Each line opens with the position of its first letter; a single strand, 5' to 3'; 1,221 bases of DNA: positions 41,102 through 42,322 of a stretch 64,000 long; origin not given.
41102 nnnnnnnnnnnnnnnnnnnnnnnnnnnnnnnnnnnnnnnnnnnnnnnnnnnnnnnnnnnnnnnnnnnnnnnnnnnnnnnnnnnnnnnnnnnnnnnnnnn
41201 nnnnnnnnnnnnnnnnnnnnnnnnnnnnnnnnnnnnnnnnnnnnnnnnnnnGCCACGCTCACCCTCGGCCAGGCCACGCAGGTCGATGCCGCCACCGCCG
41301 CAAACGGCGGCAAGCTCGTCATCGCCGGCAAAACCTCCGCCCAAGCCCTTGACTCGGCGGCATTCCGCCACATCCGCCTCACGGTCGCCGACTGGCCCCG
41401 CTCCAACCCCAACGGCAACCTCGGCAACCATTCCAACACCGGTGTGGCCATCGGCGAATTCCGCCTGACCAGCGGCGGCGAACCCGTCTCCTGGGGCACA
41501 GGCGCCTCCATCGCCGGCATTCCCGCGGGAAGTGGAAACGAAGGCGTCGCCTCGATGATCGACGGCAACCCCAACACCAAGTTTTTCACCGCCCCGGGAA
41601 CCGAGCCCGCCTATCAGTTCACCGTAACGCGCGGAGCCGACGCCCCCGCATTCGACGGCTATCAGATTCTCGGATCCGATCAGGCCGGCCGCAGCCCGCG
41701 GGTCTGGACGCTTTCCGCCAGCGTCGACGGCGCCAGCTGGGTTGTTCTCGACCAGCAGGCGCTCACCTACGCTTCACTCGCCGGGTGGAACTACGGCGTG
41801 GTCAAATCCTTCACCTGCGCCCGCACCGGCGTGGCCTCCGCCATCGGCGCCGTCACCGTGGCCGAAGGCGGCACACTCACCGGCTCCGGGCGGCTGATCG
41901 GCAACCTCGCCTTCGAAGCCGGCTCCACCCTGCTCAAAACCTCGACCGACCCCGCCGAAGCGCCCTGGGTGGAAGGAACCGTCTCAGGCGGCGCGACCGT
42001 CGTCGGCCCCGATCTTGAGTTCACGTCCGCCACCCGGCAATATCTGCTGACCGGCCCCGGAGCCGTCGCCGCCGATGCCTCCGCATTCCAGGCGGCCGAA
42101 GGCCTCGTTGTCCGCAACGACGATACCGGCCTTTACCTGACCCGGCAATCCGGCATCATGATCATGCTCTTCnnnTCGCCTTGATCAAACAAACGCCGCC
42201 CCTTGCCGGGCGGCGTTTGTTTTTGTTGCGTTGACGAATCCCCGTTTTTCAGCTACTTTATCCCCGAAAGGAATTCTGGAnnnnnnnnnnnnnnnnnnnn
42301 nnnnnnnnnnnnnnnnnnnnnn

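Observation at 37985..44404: Surface protein with discoidin domain followed by a dual SGNH + SASA esterase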

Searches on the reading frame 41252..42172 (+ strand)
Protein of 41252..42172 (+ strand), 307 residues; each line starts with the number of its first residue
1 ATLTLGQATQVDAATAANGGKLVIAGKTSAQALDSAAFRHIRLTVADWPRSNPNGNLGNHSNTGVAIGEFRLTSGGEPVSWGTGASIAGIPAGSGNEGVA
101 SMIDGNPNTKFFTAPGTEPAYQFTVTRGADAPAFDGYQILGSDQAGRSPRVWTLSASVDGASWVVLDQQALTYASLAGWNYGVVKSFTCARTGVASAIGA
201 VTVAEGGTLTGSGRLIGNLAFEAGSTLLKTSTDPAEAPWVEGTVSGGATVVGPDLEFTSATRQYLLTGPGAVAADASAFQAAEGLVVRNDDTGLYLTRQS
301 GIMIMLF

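Call 57: predict_structure(alignment_id=A2)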
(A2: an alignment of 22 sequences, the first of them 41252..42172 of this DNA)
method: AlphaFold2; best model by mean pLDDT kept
length: 307 residues; sequences in the alignment: 22
mean_pLDDT: 88.7   pTM: 0.62
mean pLDDT of the five models: 88.7, 87.5, 87.4, 86.4, 85.1
residues with pLDDT >= 90: 181; 70-90: 102; 50-70: 19; < 50: 5
segments of 3 or more residues with pLDDT < 50: 192-194
pLDDT, mean of each block of 10 residues (from residue 1): 79 91 73 76 94 84 93 94 96 88 93 85 96 94 90 91 85 88 87 63 97 90 97 89 95 92 92 95 96 92 67
secondary structure, 60 per line:
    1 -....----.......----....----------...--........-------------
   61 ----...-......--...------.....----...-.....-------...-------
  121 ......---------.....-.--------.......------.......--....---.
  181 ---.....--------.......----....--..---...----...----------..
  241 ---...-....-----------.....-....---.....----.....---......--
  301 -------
elements in order: E2-5 E10-16 E21-24 E40-47 E65-67 E69-74 E77-79 E86-90 H99-103 E111-113 E121-126 E136-140 E151-157 E164-170 H173-176 E184-188 E197-203 E208-211 E219-221 E226-228 E244-246 E248-251 E263-267 H269-272 E285-289 E293-298

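Call 59: fold_search(model_id=the predicted structure, library=pdb)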
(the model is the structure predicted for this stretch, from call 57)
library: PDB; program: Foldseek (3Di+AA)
matches with E <= 10: 310; with E <= 0.001: 0
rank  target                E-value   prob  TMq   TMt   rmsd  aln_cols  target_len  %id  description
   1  8qdr_A                2.6e-02  0.69  0.19  0.10  10.4       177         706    8  Vitis vinifera dimeric 13S-lipoxygenase LOXA in a detergent bound open conformation (released 2024-10-30)
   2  5tr0_B                3.5e-02  0.57  0.19  0.08  14.0       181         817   13  Lipoxygenase-1 (soybean) L754A mutant at 293K (released 2017-11-01)
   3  5tqo_A                5.7e-02  0.54  0.20  0.09  13.2       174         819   14  Lipoxygenase-1 (soybean) L546A/L754A mutant at 300K (released 2017-11-01)
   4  1y4k                  8.2e-02  0.44  0.20  0.09  13.4       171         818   13  Lipoxygenase-1 (Soybean) at 100K, N694G Mutant (released 2005-12-13)
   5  5tqn_B                1.0e-01  0.41  0.20  0.09  13.9       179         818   14  Lipoxygenase-1 (soybean) L546A mutant at 293K (released 2017-11-01)
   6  2iuk_A                1.2e-01  0.33  0.20  0.09   9.9       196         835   10  Crystal structure of Soybean Lipoxygenase-D (released 2006-10-11)
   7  5tqp_A                1.3e-01  0.33  0.19  0.08  14.0       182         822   15  LIPOXYGENASE-1 (SOYBEAN) I553G MUTANT AT 300K (released 2017-11-01)
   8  8qdr_B                1.3e-01  0.44  0.20  0.10   9.7       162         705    5  Vitis vinifera dimeric 13S-lipoxygenase LOXA in a detergent bound open conformation (released 2024-10-30)
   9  1yge                  1.3e-01  0.44  0.23  0.10  12.6       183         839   12  LIPOXYGENASE-1 (SOYBEAN) AT 100K (released 1997-07-23)
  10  5t5v_A                1.3e-01  0.33  0.19  0.09  10.9       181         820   14  LIPOXYGENASE-1 (SOYBEAN) AT 293K (released 2017-09-06)
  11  7soj_A                1.5e-01  0.33  0.19  0.08  14.0       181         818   14  Structure of V750A Soybean Lipoxygenase at 277K (released 2022-11-02)
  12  8e7f                  1.6e-01  0.87  0.22  0.12   6.6       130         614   14  Crystal structure of the autotransporter Ssp from Serratia marcescens. (released 2023-03-08)
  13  4nre                  1.7e-01  0.30  0.18  0.09  10.2       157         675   11  The structure of human 15-lipoxygenase-2 with a substrate mimic (released 2014-02-12)
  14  3bnc                  1.8e-01  0.35  0.20  0.08  14.2       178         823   13  Lipoxygenase-1 (Soybean) I553G Mutant (released 2008-04-01)
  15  1eth_A                2.4e-01  0.60  0.21  0.16   6.0       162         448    5  TRIACYLGLYCEROL LIPASE/COLIPASE COMPLEX (released 1996-12-07)
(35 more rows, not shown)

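Call 102: search_solved_structures(query=A2, max_evalue=0.01)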
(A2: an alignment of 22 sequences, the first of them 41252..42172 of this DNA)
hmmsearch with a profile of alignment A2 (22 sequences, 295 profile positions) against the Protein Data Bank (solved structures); distinct sequences matched with E-value up to 0.01: 6.
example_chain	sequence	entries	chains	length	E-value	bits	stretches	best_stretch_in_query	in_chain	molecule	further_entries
7nsn_A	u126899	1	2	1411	8.1e-26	94.5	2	79-168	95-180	GH92 alpha-1,2-mannosidase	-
4a42_A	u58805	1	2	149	7.8e-05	25.6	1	86-171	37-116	ALPHA-N-ACETYLGLUCOSAMINIDASE FAMILY PROTEIN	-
5zu6_A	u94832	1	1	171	0.0014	21.5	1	84-164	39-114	CBM32 domain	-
2w1q_A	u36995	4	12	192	0.0035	20.2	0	88-166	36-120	HYALURONOGLUCOSAMINIDASE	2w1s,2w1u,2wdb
3f2z_A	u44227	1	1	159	0.0038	20.1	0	77-176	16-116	uncharacterized protein BF3579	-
7w12_A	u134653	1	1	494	0.0099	18.7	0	84-164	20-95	Alginate lyase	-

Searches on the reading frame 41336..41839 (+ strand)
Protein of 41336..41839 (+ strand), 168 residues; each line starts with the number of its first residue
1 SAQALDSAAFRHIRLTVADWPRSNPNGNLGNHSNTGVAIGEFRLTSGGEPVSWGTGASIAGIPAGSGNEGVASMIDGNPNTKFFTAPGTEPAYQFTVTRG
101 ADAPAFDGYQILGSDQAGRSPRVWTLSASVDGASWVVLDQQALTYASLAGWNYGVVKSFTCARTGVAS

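Call 9: search_protein_families(library=pfam, proteins=[window:41363-41830:+], max_evalue=10)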
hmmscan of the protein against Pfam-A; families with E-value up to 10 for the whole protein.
seq(156 aa): 1 family
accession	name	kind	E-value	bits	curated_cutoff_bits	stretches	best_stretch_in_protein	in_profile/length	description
PF00754.31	F5_F8_type_C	-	0.012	16.2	28.2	1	57-131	9-82/127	F5/8 type C domain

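Call 34: search_protein_representatives(protein=window:41336-41839:+)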
Query: 168 residues. Proteins with E-value up to 0.001 (for the whole library): 456; up to 1e-10: 68; up to 1e-30: 3. The best 150 are listed.
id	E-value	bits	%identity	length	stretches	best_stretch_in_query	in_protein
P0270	2.1e-43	164.5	34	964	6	61-142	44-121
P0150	5.8e-43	163.1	55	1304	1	4-167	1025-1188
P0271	9.6e-33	129.8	37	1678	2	5-160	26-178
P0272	6.3e-30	120.7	37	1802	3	28-141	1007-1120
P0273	3.3e-29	118.3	48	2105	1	7-153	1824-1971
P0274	1.9e-26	109.3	32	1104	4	19-140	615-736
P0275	3.4e-26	108.5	37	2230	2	28-152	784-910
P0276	5.6e-26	107.8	34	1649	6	33-142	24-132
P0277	1.0e-25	106.9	46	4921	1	9-161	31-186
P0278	1.6e-25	106.3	40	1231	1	8-153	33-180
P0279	2.6e-24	102.4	41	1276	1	9-152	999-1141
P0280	7.9e-24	100.8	27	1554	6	62-142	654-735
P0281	1.2e-22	97.0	32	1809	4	7-142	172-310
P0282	3.8e-21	92.1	33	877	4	60-141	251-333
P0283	2.1e-20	89.7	35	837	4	61-141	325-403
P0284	2.5e-20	89.4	41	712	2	8-148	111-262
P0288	1.7e-17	80.3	36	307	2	38-145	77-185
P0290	5.0e-17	78.7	32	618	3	67-142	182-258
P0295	5.2e-16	75.4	34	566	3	34-140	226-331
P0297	8.9e-16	74.6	32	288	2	30-146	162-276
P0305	7.1e-15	71.7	39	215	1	20-163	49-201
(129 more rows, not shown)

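Call 36: search_protein_families(library=pfam, proteins=[P0270, P0274, P0282, P0283, P0288, P0297, P0305, P0290, P0295, P0284], max_evalue=0.001)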
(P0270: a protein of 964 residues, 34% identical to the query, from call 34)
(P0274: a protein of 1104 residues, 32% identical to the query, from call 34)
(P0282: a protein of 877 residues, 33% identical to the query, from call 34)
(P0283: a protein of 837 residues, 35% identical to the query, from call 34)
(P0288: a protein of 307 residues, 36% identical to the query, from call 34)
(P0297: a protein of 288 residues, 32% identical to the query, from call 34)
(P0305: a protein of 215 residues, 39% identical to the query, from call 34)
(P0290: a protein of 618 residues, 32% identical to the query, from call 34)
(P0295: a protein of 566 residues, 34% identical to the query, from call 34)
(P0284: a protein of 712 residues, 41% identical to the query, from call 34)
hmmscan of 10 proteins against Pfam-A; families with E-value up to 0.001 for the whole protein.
P0270 (964 aa): 4 families
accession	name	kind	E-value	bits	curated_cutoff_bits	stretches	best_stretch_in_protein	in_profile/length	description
PF00754.31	F5_F8_type_C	-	5.5e-35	120.7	28.2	5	758-841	3-82/127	F5/8 type C domain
PF22633.2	F5_F8_type_C_2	-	9e-29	100.4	27.8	4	775-846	1-71/91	NedA-like, galactose-binding domain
PF07738.19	Sad1_UNC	-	4.1e-11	43.5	22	0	498-600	26-129/132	Sad1 / UNC-like C-terminal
PF00404.24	Dockerin_1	-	4.5e-05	24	22.9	1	903-959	1-52/57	Dockerin type I domain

P0274 (1104 aa): 3 families
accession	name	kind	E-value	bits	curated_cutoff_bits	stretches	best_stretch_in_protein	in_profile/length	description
PF22633.2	F5_F8_type_C_2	-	6.9e-23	81.5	27.8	2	687-742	18-73/91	NedA-like, galactose-binding domain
PF00754.31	F5_F8_type_C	-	2e-22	80.1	28.2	2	139-224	2-89/127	F5/8 type C domain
PF19912.4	DUF6385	-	0.00019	21.8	26.8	0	698-735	2-37/82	Domain of unknown function (DUF6385)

P0282 (877 aa): 6 families
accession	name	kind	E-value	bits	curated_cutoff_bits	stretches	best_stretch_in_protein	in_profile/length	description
PF00754.31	F5_F8_type_C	-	6.1e-25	88.2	28.2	4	531-637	15-122/127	F5/8 type C domain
PF03422.21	CBM_6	-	6.3e-25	88.3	28.9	1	113-233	1-124/125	Carbohydrate binding module (family 6)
PF22633.2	F5_F8_type_C_2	-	3.4e-13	50.5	27.8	1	566-625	35-91/91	NedA-like, galactose-binding domain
PF18962.6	Por_Secre_tail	-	2.5e-10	40.9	27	1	808-875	1-74/75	Secretion system C-terminal sorting domain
PF07738.19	Sad1_UNC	-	1.8e-06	28.4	22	0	568-647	51-131/132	Sad1 / UNC-like C-terminal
PF16967.11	TcfC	-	0.00055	19.9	29.4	0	817-864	5-51/68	E-set like domain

P0283 (837 aa): 3 families
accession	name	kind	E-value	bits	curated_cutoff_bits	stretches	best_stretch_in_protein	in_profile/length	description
PF00754.31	F5_F8_type_C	-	3.3e-35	121.4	28.2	4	473-582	8-120/127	F5/8 type C domain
PF22633.2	F5_F8_type_C_2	-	3.3e-25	89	27.8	4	481-567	1-86/91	NedA-like, galactose-binding domain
PF07738.19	Sad1_UNC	-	4.4e-11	43.4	22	0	493-577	24-113/132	Sad1 / UNC-like C-terminal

P0288 (307 aa): 2 families
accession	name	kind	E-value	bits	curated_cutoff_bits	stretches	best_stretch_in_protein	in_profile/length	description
PF00754.31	F5_F8_type_C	-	9.7e-11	42.3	28.2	2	104-187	12-88/127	F5/8 type C domain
PF22633.2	F5_F8_type_C_2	-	3.5e-05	24.8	27.8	1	111-185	1-70/91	NedA-like, galactose-binding domain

P0297 (288 aa): 2 families
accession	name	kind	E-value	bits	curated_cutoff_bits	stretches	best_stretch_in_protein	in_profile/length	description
PF00754.31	F5_F8_type_C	-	9.4e-08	32.7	28.2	1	59-173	11-126/127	F5/8 type C domain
PF22633.2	F5_F8_type_C_2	-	0.00054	21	27.8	0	65-157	2-90/91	NedA-like, galactose-binding domain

P0305 (215 aa): 2 families
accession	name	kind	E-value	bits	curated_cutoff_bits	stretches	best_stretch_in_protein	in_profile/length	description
PF00754.31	F5_F8_type_C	-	7.2e-11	42.7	28.2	1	89-178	3-82/127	F5/8 type C domain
PF22633.2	F5_F8_type_C_2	-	0.0003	21.8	27.8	0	104-181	2-70/91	NedA-like, galactose-binding domain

P0290 (618 aa): 3 families
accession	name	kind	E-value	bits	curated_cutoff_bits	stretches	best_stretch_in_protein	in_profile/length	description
PF00754.31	F5_F8_type_C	-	3.7e-24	85.7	28.2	3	171-294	2-114/127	F5/8 type C domain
PF22633.2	F5_F8_type_C_2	-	1.7e-21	77.1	27.8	3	339-430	2-88/91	NedA-like, galactose-binding domain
PF07738.19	Sad1_UNC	-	1.2e-08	35.5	22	0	501-598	15-118/132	Sad1 / UNC-like C-terminal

P0295 (566 aa): 1 family
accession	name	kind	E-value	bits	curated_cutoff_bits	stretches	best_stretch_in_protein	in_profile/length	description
PF00754.31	F5_F8_type_C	-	4.6e-08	33.7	28.2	1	259-375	8-122/127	F5/8 type C domain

P0284 (712 aa): 1 family
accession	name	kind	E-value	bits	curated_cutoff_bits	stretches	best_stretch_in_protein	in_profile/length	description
PF00754.31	F5_F8_type_C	-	2.4e-05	24.9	28.2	1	177-296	13-115/127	F5/8 type C domain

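Call 99: list_cluster_members(proteins=[P0273, P0279, P0277, P0278, P0271, P0151, P0275, P0003, P0005, P0010])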
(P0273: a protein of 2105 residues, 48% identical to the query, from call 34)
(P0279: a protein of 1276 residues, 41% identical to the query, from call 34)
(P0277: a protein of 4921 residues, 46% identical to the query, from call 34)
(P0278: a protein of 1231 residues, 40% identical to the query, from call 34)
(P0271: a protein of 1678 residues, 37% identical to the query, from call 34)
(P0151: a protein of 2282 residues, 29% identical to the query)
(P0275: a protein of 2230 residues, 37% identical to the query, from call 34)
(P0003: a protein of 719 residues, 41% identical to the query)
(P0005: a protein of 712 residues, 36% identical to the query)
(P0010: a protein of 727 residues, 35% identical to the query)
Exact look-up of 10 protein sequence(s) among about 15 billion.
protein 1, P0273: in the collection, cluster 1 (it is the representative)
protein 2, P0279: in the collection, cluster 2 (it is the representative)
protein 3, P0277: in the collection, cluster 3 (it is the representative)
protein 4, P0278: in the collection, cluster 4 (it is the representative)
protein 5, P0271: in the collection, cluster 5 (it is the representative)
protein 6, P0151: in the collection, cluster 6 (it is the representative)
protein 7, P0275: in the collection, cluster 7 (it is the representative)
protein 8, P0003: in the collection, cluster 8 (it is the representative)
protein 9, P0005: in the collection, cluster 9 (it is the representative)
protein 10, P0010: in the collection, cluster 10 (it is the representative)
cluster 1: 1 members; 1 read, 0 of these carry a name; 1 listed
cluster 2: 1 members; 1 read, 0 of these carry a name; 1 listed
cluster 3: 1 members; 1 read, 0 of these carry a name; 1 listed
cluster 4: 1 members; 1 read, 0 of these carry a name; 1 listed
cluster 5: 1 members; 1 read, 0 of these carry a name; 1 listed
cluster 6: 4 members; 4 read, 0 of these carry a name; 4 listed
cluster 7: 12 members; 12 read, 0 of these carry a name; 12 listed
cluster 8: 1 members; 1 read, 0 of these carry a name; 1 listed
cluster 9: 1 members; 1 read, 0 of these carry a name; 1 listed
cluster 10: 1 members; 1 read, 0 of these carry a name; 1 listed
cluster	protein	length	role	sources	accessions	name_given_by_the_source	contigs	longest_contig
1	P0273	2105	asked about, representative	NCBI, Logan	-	-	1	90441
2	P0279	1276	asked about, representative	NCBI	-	-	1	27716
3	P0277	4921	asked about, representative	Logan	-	-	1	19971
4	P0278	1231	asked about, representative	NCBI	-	-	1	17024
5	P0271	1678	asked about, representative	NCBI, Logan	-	-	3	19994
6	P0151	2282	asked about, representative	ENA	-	-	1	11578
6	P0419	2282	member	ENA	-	-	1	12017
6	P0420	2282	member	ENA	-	-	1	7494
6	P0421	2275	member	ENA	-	-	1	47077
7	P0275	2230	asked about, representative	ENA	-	-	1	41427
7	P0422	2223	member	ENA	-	-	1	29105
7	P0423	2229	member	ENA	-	-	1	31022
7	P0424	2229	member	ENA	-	-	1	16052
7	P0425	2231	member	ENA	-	-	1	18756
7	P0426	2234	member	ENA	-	-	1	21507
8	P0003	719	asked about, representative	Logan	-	-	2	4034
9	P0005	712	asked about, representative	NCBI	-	-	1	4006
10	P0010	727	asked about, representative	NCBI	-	-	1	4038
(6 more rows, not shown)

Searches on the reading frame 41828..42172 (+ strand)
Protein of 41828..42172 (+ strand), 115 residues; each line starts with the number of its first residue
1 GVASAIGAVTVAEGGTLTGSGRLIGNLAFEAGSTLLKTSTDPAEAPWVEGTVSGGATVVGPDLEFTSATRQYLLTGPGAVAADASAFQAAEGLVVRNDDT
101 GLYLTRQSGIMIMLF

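Call 71: find_homologous_proteins(query=window:41828-42172:+, max_evalue=0.01)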
Query window:41828-42172:+: 59 candidates shared short words with the query, none scored E <= 0.01.

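Call 113: search_protein_families(library=ncbifam, proteins=[window:41828-42172:+], max_evalue=10)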
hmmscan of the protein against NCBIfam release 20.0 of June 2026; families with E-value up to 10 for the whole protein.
window:41828-42172:+ (115 aa): 0 families

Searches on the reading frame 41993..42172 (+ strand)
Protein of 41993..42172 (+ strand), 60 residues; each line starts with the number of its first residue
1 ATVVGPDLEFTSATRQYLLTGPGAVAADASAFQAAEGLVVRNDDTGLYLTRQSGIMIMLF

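Call 113: search_protein_families(library=ncbifam, proteins=[window:41993-42172:+], max_evalue=10)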
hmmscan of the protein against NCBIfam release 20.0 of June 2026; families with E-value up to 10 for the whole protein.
window:41993-42172:+ (60 aa): 1 family
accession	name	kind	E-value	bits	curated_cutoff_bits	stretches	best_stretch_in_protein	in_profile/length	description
NF038140.1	amidase_Rv3717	exception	0.13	11.7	335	1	5-57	148-196/233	Rv3717 family N-acetylmuramoyl-L-alanine amidase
